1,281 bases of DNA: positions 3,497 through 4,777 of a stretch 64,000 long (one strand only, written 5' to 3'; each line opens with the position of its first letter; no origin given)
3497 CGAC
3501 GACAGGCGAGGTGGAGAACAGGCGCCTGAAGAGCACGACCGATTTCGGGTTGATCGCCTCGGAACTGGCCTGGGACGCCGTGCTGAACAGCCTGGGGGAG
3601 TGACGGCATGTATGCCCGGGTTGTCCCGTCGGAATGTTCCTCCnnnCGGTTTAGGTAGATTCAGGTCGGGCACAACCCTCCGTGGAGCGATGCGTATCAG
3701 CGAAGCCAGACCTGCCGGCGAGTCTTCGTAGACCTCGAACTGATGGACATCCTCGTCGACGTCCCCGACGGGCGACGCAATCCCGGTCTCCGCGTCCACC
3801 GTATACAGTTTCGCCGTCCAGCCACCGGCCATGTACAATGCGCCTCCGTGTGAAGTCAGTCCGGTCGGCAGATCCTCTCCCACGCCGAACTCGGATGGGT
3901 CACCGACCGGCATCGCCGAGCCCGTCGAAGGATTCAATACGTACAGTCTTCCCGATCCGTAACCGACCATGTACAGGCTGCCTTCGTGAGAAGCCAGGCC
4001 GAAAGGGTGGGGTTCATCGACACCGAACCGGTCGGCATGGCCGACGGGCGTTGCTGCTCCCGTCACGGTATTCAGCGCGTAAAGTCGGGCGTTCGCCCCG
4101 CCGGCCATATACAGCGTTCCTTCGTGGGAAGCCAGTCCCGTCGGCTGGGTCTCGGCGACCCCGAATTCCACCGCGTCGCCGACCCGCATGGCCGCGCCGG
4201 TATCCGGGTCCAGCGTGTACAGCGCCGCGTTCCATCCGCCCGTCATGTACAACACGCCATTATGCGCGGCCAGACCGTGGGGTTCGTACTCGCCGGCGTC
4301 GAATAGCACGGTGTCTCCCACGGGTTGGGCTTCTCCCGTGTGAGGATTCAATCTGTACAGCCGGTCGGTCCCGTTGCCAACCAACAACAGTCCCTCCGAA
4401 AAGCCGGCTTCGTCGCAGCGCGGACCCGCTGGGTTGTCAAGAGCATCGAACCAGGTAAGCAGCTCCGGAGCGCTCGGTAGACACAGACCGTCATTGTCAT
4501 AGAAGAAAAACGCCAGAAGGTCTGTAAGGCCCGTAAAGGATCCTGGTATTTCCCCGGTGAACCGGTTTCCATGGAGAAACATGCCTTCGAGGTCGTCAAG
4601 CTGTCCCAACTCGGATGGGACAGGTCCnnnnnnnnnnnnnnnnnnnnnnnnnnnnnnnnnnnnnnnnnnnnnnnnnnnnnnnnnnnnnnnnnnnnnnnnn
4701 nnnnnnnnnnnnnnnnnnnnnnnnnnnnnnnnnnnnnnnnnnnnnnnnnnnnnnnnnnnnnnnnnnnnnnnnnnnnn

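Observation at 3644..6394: Lipoprotein combining Big_2 Ig domains, plant-specific-type LRRs and a five-blade-like repeat, co-oriented directly downstream of the Cache autotransporter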

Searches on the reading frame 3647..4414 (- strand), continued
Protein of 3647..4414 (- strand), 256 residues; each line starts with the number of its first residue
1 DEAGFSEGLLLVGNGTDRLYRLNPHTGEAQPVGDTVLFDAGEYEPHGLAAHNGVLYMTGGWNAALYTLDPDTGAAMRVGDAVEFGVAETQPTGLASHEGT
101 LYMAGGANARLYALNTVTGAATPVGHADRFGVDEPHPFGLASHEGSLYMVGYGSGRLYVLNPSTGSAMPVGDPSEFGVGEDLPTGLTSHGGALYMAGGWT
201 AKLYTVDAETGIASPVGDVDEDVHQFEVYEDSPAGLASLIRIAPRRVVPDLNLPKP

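Call 32: fold_search(model_id=the predicted structure, library=pdb)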
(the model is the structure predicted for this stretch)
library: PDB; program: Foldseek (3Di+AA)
matches with E <= 10: 1437; with E <= 0.001: 612
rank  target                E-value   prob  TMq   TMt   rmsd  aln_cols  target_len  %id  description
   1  3v64_D                2.3e-10  1.00  0.61  0.48   5.0       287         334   17  Crystal Structure of agrin and LRP4 (released 2012-04-25)
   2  3v64_C                9.7e-10  1.00  0.60  0.48   4.9       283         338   16  Crystal Structure of agrin and LRP4 (released 2012-04-25)
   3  3v65_B                1.4e-09  1.00  0.59  0.47   5.5       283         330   17  Crystal structure of agrin and LRP4 complex (released 2012-04-25)
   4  8s9p_B                1.5e-09  1.00  0.59  0.20   5.3       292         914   15  1:1:1 agrin/LRP4/MuSK complex (released 2023-05-17)
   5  3v65_D                2.1e-09  1.00  0.55  0.39   5.1       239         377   19  Crystal structure of agrin and LRP4 complex (released 2012-04-25)
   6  6i39                  2.5e-09  1.00  0.59  0.60   5.1       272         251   14  Crystal structure of v31Pizza6-AYW, a circularly permuted designer protein (released 2019-11-20)
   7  8ffe_A                4.1e-09  1.00  0.62  0.29   4.5       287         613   12  Crystal structure of LRP6 E1E2 domains bound to YW210.09 Fab and engineered XWnt8 peptide (released 2023-03-08)
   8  7zqg                  4.1e-09  1.00  0.57  0.59   7.9       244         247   16  Crystal structure of Pizza6-KSH-TSH with Silicotungstic Acid (STA) polyoxometalate (released 2023-05-10)
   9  6rek                  4.1e-09  1.00  0.56  0.57   6.9       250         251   18  Crystal structure of Pizza6-SH with Cu2+ (released 2019-07-31)
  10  1npe_A                4.1e-09  1.00  0.56  0.54   5.5       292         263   13  Crystal structure of Nidogen/Laminin Complex (released 2003-08-12)
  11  6f0q_A                4.1e-09  1.00  0.56  0.57   7.8       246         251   14  Crystal structure of Pizza6-AYW (released 2018-03-21)
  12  6ren_B                4.1e-09  1.00  0.55  0.57   7.5       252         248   16  Crystal structure of 3fPizza6-SH with Zn2+ (released 2019-07-31)
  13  3s94_B                5.1e-09  1.00  0.57  0.28   5.6       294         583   15  Crystal structure of LRP6-E1E2 (released 2011-11-02)
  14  6f0t_A                6.0e-09  1.00  0.55  0.56   8.1       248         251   16  Crystal structure of Pizza6-SFW (released 2018-03-21)
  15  8pju                  7.1e-09  1.00  0.57  0.56   5.2       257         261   20  Crystal structure of the computationally designed SAKe6DEtal protein (released 2024-07-10)
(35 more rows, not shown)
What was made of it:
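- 3695..4396 (-): Five-bladed beta-propeller domain (five 46-aa repeats; an N-terminal three-strand segment and the last strand share one blade). Foldseek gives probability 1.0 to YWTD/NHL/PknD/Pizza6 propellers (call 32).
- On Beta-propeller fold: 612 PDB matches at E<=0.001; the 50 listed are all propeller proteins (call 32).
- Closest known: DUF6923 / DUF4394 / NHL / YWTD six-bladed beta-propellers. Same: Foldseek probability is 1.0 and TM 0.5-0.62 (call 32).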

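Call 46: find_encoding_contigs(protein=P0124, flank=6000, max_places=3)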
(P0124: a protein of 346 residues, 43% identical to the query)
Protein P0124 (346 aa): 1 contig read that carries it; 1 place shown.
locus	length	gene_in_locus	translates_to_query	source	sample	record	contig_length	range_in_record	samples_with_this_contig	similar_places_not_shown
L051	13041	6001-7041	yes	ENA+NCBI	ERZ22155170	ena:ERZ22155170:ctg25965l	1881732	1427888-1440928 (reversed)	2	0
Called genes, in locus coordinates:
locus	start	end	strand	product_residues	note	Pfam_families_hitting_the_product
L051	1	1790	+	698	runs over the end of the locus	PF00009:GTP_EFTU, PF03144:GTP_EFTU_D2, PF22042:EF-G_D2, PF14492:EFG_III, PF16658:RF3_C (weak), PF03764:EFG_IV, PF00679:EFG_C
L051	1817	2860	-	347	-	PF21948:LplA-B_cat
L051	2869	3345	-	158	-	PF01751:Toprim (weak), PF13662:Toprim_4, PF21175:RecR_C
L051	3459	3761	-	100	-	PF02575:YbaB_DNA_bd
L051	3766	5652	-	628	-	PF05496:RuvB_N (faint), PF13177:DNA_pol3_delta2, PF07728:AAA_5 (faint), PF00004:AAA, PF12169:DNA_pol3_gamma3 (weak)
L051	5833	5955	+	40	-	-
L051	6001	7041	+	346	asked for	PF14339:DUF4394 (faint)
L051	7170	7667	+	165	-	-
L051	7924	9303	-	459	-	PF25390:WD40_RLD, PF13540:RCC1_2 (weak), PF25390:WD40_RLD, PF13540:RCC1_2, PF00415:RCC1 (weak), PF13540:RCC1_2, PF13540:RCC1_2, PF13540:RCC1_2, +2 more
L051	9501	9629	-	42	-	-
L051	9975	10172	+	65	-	PF01192:RNA_pol_Rpb6 (weak)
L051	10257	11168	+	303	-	PF01715:IPPT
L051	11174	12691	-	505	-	PF00070:Pyr_redox (faint), PF00890:FAD_binding_2 (weak), PF01266:DAO (weak), PF01494:FAD_binding_3 (weak), PF01593:Amino_oxidase, PF07992:Pyr_redox_2 (weak), PF12831:FAD_oxidored (faint), PF13450:NAD_binding_8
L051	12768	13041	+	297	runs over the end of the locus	PF00583:Acetyltransf_1, PF13508:Acetyltransf_7 (weak), PF08445:FR47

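Call 48: search_solved_structures(query=A1, max_evalue=0.01)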
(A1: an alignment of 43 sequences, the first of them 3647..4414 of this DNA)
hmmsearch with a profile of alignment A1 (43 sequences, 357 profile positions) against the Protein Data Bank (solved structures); distinct sequences matched with E-value up to 0.01: 8.
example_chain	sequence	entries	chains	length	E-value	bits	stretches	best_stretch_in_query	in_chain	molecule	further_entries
6g7w_A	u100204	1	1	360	8.2e-07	31.7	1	127-252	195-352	NHL repeat-containing protein 2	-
6gc1_A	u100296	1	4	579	4.2e-06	29.4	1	128-252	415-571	NHL repeat-containing protein 2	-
7djm_A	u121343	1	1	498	1.3e-05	27.8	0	135-219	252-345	Protein SUPPRESSOR OF QUENCHING 1, chloroplastic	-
7djl_C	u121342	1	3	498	1.3e-05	27.8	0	135-219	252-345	Protein SUPPRESSOR OF QUENCHING 1, chloroplastic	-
7djk_A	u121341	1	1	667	3.5e-05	26.4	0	135-219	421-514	Protein SUPPRESSOR OF QUENCHING 1, chloroplastic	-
7djj_A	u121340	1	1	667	3.5e-05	26.4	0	135-219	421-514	Protein SUPPRESSOR OF QUENCHING 1, chloroplastic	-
6hrl_A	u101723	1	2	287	6.6e-05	25.5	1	87-287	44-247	Kelch-like protein 17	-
3das_A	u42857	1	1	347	0.00089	21.8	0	123-195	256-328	Putative oxidoreductase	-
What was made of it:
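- Closest known: DUF6923 / DUF4394 / NHL / YWTD six-bladed beta-propellers. Same: The family profile hits NHLRC2 at 8e-07 (call 48).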

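Call 52: search_protein_families(library=pfam, proteins=[P0221, P0166, P0169], max_evalue=0.00001)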
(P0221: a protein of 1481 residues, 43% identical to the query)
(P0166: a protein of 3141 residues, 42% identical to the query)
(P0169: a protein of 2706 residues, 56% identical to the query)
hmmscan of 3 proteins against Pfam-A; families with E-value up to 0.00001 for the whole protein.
P0221 (1481 aa): 11 families
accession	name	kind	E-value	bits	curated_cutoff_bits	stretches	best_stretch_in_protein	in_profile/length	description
PF13855.12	LRR_8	-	2.5e-41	139.7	27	4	652-711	2-61/61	Leucine rich repeat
PF12799.13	LRR_4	-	4.5e-22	78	27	2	676-713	2-41/44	Leucine Rich repeats (2 copies)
PF13306.12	LRR_5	-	2e-16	60.5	27.7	1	527-634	7-108/127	BspA type Leucine rich repeat region (6 copies)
PF00560.39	LRR_1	-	6.7e-12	43.5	20.6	0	676-696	1-21/23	Leucine Rich Repeat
PF14580.12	LRR_9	-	8.3e-12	45.5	30.5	1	570-664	33-126/175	Leucine-rich repeat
PF13688.12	Reprolysin_5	-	1.4e-11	45.4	27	1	184-418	2-189/196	Metallo-peptidase family M12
PF14339.12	DUF4394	-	2e-11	44.1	29.6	0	746-776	39-67/230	Domain of unknown function (DUF4394)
PF23598.1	LRR_14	-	3.2e-09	36.4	40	0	650-720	21-90/353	Leucine-rich repeat region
PF13583.11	Reprolysin_4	-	2.9e-08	34.1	22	1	185-417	3-177/203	Metallo-peptidase family M12B Reprolysin-like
PF13582.12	Reprolysin_3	-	8.5e-08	33.2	22.4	1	230-369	21-123/123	Metallo-peptidase family M12B Reprolysin-like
PF13964.12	Kelch_6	-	2.3e-06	27.9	25.3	0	834-854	5-30/50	Kelch motif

P0166 (3141 aa): 7 families
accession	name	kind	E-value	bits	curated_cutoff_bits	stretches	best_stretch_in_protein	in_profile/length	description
PF21959.2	DUF6923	-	6.9e-42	144.3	27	0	2290-2451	59-215/234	Repeat of unknown function (DUF6923)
PF14339.12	DUF4394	-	2.8e-35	122.2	29.6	0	2005-2060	162-220/230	Domain of unknown function (DUF4394)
PF13280.12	WYL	-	1.3e-12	48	21.8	0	298-315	34-51/70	WYL domain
PF13570.13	Beta-prop_ACSF4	-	1.5e-12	48.1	133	0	2731-2791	28-83/329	Beta-alanine-activating enzyme, beta-propeller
PF05096.18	Glu_cyclase_2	-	5.3e-07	29.8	22.3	0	507-574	176-248/249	Glutamine cyclotransferase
PF07646.21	Kelch_2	-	1.1e-06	28.7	21.3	0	855-875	10-32/48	Kelch motif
PF22000.2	DUF6929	-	5.7e-06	26.1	27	0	1352-1382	6-36/286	Family of unknown function (DUF6929)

P0169 (2706 aa): 10 families
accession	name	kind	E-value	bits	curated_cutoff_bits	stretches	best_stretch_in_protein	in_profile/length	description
PF05593.20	RHS_repeat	-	1.3e-43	147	22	4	1236-1268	1-33/38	RHS Repeat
PF14339.12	DUF4394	-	4.8e-30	105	29.6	0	2013-2043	36-65/230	Domain of unknown function (DUF4394)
PF13517.12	FG-GAP_3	-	5.8e-28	97.7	26.9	6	315-380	1-60/61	FG-GAP-like repeat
PF03534.18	SpvB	-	1.7e-27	96.8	22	1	16-177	4-186/287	Salmonella virulence plasmid 65kDa B protein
PF12256.14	TcdB_toxin_midN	-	3.9e-20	72.4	24.8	1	644-765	33-174/181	Insecticide toxin TcdB middle/N-terminal region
PF01839.29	FG-GAP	-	6.5e-19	67.8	22.1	0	312-324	7-18/37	FG-GAP repeat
PF07646.21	Kelch_2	-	1.6e-16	59.8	21.3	0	1369-1391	2-26/48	Kelch motif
PF21959.2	DUF6923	-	4.2e-14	53.4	27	0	2072-2186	62-175/234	Repeat of unknown function (DUF6923)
PF13964.12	Kelch_6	-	3.7e-12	46.2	25.3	0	2007-2042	4-45/50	Kelch motif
PF13280.12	WYL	-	6.2e-11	42.6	21.8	0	1504-1525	30-51/70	WYL domain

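Call 53: find_encoding_contigs(protein=P0221, flank=6000, max_places=3)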
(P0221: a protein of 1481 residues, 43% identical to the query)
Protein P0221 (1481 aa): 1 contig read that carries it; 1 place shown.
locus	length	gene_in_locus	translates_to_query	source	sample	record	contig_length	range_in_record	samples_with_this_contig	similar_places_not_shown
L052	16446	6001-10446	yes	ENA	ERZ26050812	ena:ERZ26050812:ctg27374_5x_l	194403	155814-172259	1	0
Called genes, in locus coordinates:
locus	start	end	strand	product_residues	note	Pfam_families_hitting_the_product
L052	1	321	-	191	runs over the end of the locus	PF01025:GrpE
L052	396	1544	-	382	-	PF04055:Radical_SAM, PF06969:HemN_C (faint)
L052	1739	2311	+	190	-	-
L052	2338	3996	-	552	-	PF13365:Trypsin_2, PF08238:Sel1 (weak)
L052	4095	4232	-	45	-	-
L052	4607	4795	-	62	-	-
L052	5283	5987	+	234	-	PF13855:LRR_8, PF12799:LRR_4 (weak)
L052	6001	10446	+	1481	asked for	PF13583:Reprolysin_4, PF13688:Reprolysin_5, PF13855:LRR_8, PF13306:LRR_5, PF13855:LRR_8, PF14580:LRR_9, PF13855:LRR_8, PF13855:LRR_8, +7 more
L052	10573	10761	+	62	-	-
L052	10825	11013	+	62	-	-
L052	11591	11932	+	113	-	-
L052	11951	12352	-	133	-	-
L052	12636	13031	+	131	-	-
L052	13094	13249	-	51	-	-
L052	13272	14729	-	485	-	PF00361:Proton_antipo_M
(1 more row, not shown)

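Call 74: find_encoding_contigs(protein=P0220, flank=3000, max_places=3)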
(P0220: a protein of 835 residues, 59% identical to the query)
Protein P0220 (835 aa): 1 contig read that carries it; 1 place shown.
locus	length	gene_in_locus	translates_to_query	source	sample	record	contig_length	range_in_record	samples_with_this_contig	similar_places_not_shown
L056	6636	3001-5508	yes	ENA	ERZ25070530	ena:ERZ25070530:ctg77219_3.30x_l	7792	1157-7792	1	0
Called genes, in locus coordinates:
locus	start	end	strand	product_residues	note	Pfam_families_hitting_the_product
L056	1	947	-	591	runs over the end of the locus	PF05157:MshEN, PF00437:T2SSE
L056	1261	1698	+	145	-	PF07963:N_methyl, PF00114:Pilin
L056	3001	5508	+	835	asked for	PF12796:Ank_2 (weak), PF12796:Ank_2, PF13637:Ank_4 (weak), PF12796:Ank_2 (weak), PF00023:Ank, PF12796:Ank_2, PF13637:Ank_4, PF13857:Ank_5, +7 more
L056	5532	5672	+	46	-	-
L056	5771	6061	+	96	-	-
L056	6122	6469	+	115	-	-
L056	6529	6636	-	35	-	?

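Call 75: find_encoding_contigs(protein=P0166, flank=3000, max_places=3)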
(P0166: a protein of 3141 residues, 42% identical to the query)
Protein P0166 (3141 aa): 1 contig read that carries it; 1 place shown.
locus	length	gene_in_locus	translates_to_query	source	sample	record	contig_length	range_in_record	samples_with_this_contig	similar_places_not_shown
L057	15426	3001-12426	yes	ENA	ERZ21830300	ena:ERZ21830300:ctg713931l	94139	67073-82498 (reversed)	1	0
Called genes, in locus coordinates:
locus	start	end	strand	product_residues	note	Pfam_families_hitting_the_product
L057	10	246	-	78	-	-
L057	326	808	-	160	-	-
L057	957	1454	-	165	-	-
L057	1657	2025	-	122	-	-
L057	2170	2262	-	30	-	-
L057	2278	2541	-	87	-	-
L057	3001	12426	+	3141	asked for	PF21959:DUF6923 (faint), PF07646:Kelch_2 (faint), PF14339:DUF4394 (faint), PF22000:DUF6929 (faint), PF13570:Beta-prop_ACSF4 (faint)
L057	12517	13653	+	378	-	PF21189:PHA02142, PF09414:RNA_ligase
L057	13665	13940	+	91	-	-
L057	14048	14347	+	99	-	-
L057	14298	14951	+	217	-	PF13635:DUF4143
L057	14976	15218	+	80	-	-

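Call 76: find_encoding_contigs(protein=P0169, flank=3000, max_places=3)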
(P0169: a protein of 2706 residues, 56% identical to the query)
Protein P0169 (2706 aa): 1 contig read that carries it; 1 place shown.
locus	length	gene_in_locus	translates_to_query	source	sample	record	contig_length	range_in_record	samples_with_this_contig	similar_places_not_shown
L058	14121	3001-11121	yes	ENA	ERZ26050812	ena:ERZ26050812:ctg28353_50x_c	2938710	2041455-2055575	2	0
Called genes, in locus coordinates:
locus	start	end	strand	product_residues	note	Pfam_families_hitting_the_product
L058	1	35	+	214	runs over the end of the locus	PF05137:PilN (weak)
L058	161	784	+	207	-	-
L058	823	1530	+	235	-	-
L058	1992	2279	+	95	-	PF13650:Asp_protease_2, PF13975:gag-asp_proteas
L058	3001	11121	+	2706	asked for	PF03534:SpvB, PF01839:FG-GAP (faint), PF13517:FG-GAP_3 (weak), PF12256:TcdB_toxin_midN, PF21959:DUF6923 (faint), PF14339:DUF4394 (faint), PF05593:RHS_repeat, PF05593:RHS_repeat (weak), +3 more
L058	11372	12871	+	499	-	PF01602:Adaptin_N (faint), PF02985:HEAT (faint), PF12717:Cnd1 (faint), PF23227:HEAT_MROH2B_C (faint), PF20168:PDS5 (faint), PF12765:Cohesin_HEAT (faint), PF13646:HEAT_2 (weak)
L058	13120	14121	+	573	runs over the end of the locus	PF25023:TEN_YD-shell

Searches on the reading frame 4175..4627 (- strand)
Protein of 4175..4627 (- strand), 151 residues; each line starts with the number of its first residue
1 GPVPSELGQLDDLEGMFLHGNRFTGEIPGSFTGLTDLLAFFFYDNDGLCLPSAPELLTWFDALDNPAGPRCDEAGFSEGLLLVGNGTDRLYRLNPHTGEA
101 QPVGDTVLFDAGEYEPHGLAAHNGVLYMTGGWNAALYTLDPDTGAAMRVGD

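Call 60: find_related_loci(query=window:4175-4627:-, collection=metagenome_contigs, flank=8000)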
Query window:4175-4627:- (151 aa) in metagenome_contigs; peptide patterns used: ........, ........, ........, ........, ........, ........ (x = any residue, [..] = any of these).
86 stretches matched a pattern; 3 encode a relative of the query (tblastn E <= 1e-3); 3 distinct loci.
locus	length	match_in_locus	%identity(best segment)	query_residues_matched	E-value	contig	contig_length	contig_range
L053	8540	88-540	71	1-151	2e-72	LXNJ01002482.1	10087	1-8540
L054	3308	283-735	69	1-151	3e-71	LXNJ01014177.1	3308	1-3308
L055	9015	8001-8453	69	1-151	1e-70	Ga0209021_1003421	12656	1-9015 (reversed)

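Call 64: search_protein_families(library=pfam, proteins=[L055:4617-6224:+, L055:6234-8993:+, L055:1729-3573:+], max_evalue=0.00001)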
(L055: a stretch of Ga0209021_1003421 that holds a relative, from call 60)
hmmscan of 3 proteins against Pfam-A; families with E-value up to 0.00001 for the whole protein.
L055:4617-6224:+ (535 aa): 2 families
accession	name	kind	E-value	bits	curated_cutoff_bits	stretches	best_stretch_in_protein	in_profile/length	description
PF00999.27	Na_H_Exchanger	-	1.6e-38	133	26.2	1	17-357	2-365/375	Sodium/hydrogen exchanger, transmembrane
PF02254.24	TrkA_N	-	4.3e-16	59.7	23.8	1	397-512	1-114/116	TrkA-N domain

L055:6234-8993:+ (919 aa): 12 families
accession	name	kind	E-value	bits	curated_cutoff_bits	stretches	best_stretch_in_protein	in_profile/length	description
PF00560.39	LRR_1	-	2.5e-41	131.2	20.6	0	385-407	1-23/23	Leucine Rich Repeat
PF13855.12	LRR_8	-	2.9e-35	120.3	27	1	337-396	2-61/61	Leucine rich repeat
PF23598.1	LRR_14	-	8.4e-27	94.3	40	3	354-514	16-177/353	Leucine-rich repeat region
PF12799.13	LRR_4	-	1.5e-26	92.2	27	0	362-396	3-36/44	Leucine Rich repeats (2 copies)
PF02368.24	Big_2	-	1.7e-19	70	22.8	2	78-155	4-77/79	Bacterial Ig-like domain (group 2)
PF14339.12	DUF4394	-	4.9e-09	36.3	29.6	0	712-741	37-65/230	Domain of unknown function (DUF4394)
PF23211.1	LRR_LRWD1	-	1.8e-08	34.8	28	0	285-371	13-97/190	Leucine-rich repeat and WD repeat-containing protein 1, LRR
PF13964.12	Kelch_6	-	2.3e-07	31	25.3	0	752-778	5-37/50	Kelch motif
PF24141.1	LRR_ComC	-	1.2e-06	28.9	27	0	357-449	188-273/288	EGF-like domain-containing protein ComC LRR domain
PF09134.16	Invasin_D3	-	3e-06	28.1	33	0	161-256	4-96/98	Invasin, domain 3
PF02369.22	Big_1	-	3.1e-06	27.6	34.9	0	178-250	17-87/93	Bacterial Ig-like domain (group 1)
PF22359.2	Big-like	-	3.7e-06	27.5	27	0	116-157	5-46/48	Bacterial Ig-like domain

L055:1729-3573:+ (614 aa): 3 families
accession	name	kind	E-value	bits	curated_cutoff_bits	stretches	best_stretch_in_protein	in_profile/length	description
PF07719.23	TPR_2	-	1.1e-09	38.1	27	0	77-109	1-33/34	Tetratricopeptide repeat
PF13181.12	TPR_8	-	4.8e-08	33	25.7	0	92-109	16-33/34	Tetratricopeptide repeat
PF00515.34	TPR_1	-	9.6e-07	28.8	27.8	0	78-110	2-34/34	Tetratricopeptide repeat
